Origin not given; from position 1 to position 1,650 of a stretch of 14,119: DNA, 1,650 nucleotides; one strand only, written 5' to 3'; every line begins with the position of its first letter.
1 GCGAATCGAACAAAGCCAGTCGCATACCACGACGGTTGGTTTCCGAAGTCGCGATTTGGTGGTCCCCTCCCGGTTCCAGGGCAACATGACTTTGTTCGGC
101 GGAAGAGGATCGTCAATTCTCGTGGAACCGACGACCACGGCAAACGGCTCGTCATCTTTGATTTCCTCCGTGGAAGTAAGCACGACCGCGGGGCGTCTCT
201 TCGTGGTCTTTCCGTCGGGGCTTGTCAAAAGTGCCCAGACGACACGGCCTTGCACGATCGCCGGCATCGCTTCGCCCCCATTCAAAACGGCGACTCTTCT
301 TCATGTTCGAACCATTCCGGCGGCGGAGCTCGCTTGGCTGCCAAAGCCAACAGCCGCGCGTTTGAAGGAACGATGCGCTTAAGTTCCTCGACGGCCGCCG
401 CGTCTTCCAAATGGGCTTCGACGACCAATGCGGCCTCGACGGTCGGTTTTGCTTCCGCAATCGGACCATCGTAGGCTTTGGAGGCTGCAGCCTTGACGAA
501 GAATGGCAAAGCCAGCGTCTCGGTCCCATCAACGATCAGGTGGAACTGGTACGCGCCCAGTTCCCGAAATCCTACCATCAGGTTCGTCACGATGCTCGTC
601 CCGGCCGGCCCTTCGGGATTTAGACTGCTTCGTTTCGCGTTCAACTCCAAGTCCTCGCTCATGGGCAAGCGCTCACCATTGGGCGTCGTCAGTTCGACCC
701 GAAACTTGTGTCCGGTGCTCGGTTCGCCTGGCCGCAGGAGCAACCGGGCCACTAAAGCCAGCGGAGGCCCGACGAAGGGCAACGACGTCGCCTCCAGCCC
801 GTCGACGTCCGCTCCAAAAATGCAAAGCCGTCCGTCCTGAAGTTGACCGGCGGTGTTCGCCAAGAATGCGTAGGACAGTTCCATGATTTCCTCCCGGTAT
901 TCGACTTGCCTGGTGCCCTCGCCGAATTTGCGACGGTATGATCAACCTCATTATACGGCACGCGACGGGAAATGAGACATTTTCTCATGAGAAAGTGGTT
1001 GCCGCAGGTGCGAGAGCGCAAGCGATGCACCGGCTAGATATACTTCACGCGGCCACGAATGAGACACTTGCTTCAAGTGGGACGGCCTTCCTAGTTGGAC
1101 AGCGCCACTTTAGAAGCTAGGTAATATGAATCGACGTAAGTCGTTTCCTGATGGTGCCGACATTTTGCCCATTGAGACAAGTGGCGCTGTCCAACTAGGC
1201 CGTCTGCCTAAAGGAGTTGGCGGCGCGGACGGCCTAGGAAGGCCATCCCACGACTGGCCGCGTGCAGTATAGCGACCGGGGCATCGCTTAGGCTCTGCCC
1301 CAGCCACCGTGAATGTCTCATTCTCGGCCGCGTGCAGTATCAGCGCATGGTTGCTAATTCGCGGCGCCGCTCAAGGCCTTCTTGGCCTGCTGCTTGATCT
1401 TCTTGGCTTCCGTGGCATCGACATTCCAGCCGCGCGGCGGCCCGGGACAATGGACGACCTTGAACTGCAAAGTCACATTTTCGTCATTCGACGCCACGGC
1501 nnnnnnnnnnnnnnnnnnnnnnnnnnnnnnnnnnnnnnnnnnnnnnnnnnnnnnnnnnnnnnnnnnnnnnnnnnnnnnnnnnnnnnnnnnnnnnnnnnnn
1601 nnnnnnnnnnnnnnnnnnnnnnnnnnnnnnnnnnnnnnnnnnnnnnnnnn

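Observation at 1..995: MazF/PemK-like toxin paired with an atypical 200-aa upstream protein and an operator-bearing promoter: candidate non-canonical type II TA module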

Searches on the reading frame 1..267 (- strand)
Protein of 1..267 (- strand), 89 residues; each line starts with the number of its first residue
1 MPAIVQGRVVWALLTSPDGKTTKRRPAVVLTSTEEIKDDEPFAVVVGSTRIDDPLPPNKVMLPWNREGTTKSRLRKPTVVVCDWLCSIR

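Call 6: search_protein_families(library=pfam, proteins=[window:1-267:-], max_evalue=1)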
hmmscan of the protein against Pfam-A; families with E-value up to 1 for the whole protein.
window:1-267:- (89 aa): 1 family
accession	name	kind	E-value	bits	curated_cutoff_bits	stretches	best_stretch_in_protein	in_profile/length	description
PF02452.23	PemK_toxin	-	7.6e-05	23.3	23.1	1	6-86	2-79/109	PemK-like, MazF-like toxin of type II toxin-antitoxin system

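Call 7: search_protein_families(library=ncbifam, proteins=[window:1-267:-], max_evalue=1)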
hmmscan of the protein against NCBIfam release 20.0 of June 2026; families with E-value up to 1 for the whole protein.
window:1-267:- (89 aa): 0 families

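Call 8: search_protein_families(library=padloc, proteins=[window:1-267:-], max_evalue=1)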
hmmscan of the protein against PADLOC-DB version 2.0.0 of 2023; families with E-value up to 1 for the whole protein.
window:1-267:- (89 aa): 0 families

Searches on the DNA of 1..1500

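Call 62: search_rna_families(source=window, start=1, end=1500, threshold=evalue, max_evalue=1)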
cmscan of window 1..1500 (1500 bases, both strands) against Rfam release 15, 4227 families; matches with E-value up to 1: 1.
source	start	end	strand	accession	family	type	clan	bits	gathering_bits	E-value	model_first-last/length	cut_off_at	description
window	1090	1199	-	RF00689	MIR390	Gene; miRNA;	-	19.2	77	1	19-103/121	no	MIR390 microRNA precursor family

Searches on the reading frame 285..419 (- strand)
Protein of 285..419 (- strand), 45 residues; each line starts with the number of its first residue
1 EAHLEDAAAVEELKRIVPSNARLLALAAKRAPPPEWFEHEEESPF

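Call 85: search_solved_structures(query=A8, max_evalue=10, show_alignments=2)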
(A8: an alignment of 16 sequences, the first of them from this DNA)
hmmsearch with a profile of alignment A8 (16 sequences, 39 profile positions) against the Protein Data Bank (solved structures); distinct sequences matched with E-value up to 10: 11.
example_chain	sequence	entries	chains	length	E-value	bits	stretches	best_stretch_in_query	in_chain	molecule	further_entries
9l08_A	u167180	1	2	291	0.018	18.1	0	17-28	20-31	Covalently Connected Cytochrome c555 trimer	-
8zok_A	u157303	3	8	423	0.2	14.8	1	12-30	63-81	Gamma-glutamyl phosphate reductase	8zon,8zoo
7uek_A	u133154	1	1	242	0.63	13.2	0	10-27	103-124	OT3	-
4iyh_A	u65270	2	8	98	0.65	13.2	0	21-37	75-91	Secreted protein EsxB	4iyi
3pxv_A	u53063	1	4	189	0.74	13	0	10-28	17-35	Nitroreductase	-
9zjt_K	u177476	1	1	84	1.5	12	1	21-36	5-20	Photosystem I reaction center subunit PsaK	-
4j42_A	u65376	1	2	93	1.7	11.8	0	17-28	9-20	secreted protein EsxB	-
4j41_A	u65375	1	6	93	1.7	11.8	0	17-28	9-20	secreted protein EsxB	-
4j10_A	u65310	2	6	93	1.7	11.8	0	17-28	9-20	SECRETED PROTEIN ESXB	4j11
4j7k_A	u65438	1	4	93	1.7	11.8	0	17-28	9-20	secreted protein EsxB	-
7y35_R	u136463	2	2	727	2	11.6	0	13-32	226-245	Parathyroid hormone/parathyroid hormone-related peptide receptor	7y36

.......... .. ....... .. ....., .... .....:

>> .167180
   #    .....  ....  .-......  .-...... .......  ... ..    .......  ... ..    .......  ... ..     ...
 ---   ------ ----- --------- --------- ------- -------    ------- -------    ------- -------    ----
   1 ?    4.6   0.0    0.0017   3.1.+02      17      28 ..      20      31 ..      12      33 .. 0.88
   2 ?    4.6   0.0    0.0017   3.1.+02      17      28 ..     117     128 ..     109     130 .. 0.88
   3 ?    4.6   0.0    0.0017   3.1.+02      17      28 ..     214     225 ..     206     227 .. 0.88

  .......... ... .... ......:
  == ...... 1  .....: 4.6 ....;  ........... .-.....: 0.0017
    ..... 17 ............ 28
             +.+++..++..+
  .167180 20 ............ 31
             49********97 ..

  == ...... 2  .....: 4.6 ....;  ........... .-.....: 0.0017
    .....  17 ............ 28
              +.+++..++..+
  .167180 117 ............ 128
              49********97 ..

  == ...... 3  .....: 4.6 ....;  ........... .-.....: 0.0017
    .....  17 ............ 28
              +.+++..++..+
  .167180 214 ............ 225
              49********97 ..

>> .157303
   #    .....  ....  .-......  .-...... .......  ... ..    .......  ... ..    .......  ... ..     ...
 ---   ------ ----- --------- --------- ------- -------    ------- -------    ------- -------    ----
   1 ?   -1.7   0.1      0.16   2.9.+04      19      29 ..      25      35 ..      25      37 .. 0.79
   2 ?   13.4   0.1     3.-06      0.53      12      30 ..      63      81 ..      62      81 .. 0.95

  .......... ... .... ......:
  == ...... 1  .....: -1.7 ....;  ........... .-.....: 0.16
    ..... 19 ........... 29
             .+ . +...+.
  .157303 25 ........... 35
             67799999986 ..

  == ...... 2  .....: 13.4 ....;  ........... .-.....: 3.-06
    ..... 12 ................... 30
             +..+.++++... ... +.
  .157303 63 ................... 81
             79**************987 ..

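Call 86: search_protein_families(library=pfam, alignment_id=A8, max_evalue=10)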
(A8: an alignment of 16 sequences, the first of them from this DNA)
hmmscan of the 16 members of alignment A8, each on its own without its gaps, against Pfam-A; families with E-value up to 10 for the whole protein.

A. member 1, seq(45 aa): 0 families

B. families by the number of members that match (of 16 scanned): 2 families
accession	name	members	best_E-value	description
PF09636.16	XkdW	1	0.096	XkdW protein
PF18247.6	AvrM_N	1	0.13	Flax-rust effector AvrM N-terminal domain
